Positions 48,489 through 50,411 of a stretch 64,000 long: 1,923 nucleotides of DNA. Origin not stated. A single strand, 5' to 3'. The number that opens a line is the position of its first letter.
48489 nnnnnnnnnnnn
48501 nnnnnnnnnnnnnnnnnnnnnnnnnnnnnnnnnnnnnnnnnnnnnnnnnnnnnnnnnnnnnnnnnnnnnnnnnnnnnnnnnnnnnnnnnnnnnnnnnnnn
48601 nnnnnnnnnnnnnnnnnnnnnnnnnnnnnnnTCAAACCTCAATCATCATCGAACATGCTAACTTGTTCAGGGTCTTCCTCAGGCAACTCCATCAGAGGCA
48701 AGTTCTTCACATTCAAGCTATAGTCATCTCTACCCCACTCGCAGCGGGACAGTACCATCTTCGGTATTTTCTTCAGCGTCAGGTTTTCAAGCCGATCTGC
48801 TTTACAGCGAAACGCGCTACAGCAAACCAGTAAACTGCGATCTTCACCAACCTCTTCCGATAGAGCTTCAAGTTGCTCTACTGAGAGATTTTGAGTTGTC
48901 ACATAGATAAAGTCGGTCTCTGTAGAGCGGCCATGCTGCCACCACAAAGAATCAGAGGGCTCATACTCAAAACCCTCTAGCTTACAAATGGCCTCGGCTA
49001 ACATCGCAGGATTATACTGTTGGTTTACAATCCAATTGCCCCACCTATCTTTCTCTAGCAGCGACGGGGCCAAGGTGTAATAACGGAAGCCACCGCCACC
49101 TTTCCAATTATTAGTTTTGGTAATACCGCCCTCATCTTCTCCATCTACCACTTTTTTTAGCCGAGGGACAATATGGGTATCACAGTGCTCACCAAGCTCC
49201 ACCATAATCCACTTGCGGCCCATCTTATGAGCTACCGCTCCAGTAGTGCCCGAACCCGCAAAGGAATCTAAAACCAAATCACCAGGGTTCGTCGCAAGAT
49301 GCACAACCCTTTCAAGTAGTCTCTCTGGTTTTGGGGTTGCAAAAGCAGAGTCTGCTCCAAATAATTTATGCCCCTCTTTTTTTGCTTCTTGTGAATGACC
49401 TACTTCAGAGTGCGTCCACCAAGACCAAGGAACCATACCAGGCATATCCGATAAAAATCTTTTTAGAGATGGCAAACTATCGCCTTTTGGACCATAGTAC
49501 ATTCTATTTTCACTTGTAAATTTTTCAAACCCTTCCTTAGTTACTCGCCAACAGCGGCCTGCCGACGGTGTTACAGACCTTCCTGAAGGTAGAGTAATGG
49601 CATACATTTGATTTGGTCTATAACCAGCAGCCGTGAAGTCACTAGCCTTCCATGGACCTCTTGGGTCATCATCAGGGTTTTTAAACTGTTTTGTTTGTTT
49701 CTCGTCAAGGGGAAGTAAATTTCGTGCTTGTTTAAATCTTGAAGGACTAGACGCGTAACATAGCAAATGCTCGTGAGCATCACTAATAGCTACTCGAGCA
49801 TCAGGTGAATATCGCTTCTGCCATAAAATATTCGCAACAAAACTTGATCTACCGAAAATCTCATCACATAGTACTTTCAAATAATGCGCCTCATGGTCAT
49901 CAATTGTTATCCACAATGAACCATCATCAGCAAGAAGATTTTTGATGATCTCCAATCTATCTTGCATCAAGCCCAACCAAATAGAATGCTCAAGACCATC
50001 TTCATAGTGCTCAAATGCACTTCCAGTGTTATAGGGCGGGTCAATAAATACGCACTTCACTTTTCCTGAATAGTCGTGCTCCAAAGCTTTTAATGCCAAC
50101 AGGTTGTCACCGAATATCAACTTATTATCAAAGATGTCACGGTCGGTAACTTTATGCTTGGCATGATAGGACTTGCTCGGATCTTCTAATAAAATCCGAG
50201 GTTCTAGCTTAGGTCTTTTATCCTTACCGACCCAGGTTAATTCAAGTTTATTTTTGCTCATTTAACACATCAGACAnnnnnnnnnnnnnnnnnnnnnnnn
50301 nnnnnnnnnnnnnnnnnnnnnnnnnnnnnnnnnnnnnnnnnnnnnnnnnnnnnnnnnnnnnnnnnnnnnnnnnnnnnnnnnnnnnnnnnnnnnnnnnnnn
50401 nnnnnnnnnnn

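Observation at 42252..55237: Eight-gene single-strand defence operon: HTH - SNF2 helicase - AIPR - two Mod methyltransferases - type III Res-like - two uncharacterised genes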

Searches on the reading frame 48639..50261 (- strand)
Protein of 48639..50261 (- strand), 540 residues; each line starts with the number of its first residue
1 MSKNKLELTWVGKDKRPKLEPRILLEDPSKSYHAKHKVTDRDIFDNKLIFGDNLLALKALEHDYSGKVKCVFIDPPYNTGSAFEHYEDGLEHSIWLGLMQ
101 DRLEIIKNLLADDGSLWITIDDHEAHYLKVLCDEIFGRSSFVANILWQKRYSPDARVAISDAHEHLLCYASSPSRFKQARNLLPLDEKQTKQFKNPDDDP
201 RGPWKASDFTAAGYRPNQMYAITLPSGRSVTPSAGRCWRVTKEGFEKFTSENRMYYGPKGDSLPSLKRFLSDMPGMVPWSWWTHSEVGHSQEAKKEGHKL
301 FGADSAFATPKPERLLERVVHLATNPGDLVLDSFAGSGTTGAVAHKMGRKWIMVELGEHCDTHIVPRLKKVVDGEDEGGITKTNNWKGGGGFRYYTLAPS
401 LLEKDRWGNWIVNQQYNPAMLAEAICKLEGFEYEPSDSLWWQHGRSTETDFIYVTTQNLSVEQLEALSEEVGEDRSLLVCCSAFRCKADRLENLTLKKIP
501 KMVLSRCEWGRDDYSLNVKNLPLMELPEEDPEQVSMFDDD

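Call 3: search_protein_families(library=pfam, proteins=[window:48639-50261:-], max_evalue=0.01)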
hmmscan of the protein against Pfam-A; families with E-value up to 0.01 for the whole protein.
window:48639-50261:- (540 aa): 2 families
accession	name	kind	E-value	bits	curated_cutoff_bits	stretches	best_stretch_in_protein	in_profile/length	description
PF01555.25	N6_N4_Mtase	-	1.5e-44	153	26.7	1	68-359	1-214/221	DNA methylase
PF03602.21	Cons_hypoth95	-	0.00048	20.3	24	0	63-96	109-142/182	Conserved hypothetical protein 95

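Call 4: search_protein_families(library=padloc, proteins=[window:48639-50261:-], max_evalue=0.001)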
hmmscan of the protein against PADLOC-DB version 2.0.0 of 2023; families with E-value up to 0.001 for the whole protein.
window:48639-50261:- (540 aa): 60 families (the best 25 are shown)
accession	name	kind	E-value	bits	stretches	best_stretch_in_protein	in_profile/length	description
PDLC03636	MTase_III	-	1.8e-220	731.5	1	1-528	2-565/575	Type III methyltransferase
PDLC03644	MTase_III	-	1.4e-120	401.6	1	37-405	33-429/542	Type III methyltransferase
PDLC03637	MTase_III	-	1.3e-80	269.6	1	6-358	85-455/513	Type III methyltransferase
PDLC03634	MTase_III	-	2.4e-76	256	2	88-362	166-450/621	Type III methyltransferase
PDLC03635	MTase_III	-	8.4e-72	240.9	2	40-198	213-375/708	Type III methyltransferase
PDLC03638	MTase_III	-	2.6e-61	206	1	42-397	377-712/816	Type III methyltransferase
PDLC03641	MTase_III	-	3.9e-60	202.1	2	91-356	180-446/657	Type III methyltransferase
PDLC03640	MTase_III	-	1.1e-57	193.8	3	190-375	253-450/654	Type III methyltransferase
PDLC03354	MTase_II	-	2.6e-40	136.7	1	5-357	24-371/425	Type II methyltransferase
PDLC03642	MTase_III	-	5e-38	129.1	1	39-346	76-381/528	Type III methyltransferase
PDLC03300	MTase_II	-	8.3e-37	124.9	2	85-177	78-168/302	Type II methyltransferase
PDLC03639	MTase_III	-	5.1e-31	105.7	2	45-238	87-285/639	Type III methyltransferase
PDLC03633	MTase_III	-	1.5e-28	97.9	3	302-360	287-345/616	Type III methyltransferase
PDLC03646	MTase_III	-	3.4e-27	92.7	2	44-172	470-597/1057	Type III methyltransferase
PDLC03299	MTase_II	-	2e-26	91.2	2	308-358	197-247/296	Type II methyltransferase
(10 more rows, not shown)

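Call 5: search_protein_families(library=ncbifam, proteins=[window:48639-50261:-], max_evalue=0.001)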
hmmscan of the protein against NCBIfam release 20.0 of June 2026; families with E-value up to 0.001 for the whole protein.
window:48639-50261:- (540 aa): 3 families
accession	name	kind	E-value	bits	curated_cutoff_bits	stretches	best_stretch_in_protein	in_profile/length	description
NF008572.0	PRK11524.1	equivalog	8.4e-23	80.9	292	2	308-358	196-246/294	adenine-specific DNA-methyltransferase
NF050803.1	DnaMtaseCcrMCaul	equivalog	1e-19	70.7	830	1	304-377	183-256/350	adenine-specific DNA-methyltransferase CcrM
NF010253.0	PRK13699.1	subfamily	4.8e-07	29.7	244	1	305-372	142-209/226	DNA methyltransferase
